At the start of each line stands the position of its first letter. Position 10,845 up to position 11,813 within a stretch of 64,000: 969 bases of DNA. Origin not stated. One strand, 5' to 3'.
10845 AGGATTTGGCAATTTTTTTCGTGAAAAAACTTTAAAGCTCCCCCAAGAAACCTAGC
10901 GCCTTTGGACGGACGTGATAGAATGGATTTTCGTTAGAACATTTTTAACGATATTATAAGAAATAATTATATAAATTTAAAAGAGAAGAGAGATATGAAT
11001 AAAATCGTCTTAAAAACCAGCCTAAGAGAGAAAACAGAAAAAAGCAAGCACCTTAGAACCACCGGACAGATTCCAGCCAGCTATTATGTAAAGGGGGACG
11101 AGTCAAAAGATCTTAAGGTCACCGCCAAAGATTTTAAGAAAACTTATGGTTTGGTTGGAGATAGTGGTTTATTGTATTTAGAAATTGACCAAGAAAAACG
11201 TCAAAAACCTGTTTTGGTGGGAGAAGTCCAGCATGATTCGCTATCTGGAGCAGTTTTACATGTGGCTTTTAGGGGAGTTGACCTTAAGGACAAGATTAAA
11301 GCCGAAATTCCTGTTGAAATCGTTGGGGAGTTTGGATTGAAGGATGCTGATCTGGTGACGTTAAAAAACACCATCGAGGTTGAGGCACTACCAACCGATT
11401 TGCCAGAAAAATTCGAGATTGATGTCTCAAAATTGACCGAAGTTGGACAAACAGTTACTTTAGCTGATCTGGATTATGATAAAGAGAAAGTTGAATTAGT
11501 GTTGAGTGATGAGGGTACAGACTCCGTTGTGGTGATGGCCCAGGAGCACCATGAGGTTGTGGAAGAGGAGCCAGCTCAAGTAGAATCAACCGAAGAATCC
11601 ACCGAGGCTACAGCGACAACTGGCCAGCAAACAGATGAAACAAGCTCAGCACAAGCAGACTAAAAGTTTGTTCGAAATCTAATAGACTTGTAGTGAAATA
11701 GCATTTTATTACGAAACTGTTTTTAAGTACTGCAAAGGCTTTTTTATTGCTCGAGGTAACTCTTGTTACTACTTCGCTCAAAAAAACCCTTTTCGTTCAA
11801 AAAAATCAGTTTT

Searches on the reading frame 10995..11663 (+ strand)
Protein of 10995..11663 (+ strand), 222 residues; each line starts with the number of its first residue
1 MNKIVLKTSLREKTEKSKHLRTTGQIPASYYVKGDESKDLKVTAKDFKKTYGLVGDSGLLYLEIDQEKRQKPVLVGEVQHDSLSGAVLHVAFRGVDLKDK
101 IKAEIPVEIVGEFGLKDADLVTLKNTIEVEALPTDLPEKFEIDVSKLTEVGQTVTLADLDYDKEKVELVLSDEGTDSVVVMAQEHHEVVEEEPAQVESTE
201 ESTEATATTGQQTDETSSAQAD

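Call 7: search_protein_families(library=pfam, max_evalue=0.001, proteins=[window:10995-11663:+])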
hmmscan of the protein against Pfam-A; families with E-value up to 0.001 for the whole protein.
window:10995-11663:+ (222 aa): 2 families
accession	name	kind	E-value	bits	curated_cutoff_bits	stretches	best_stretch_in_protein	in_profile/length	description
PF14693.11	Ribosomal_TL5_C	-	3.1e-14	53.5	27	1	100-181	1-79/84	Ribosomal protein TL5, C-terminal domain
PF01386.24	Ribosomal_L25p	-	3.7e-14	53.4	23.6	1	6-92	1-82/82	Ribosomal L25p family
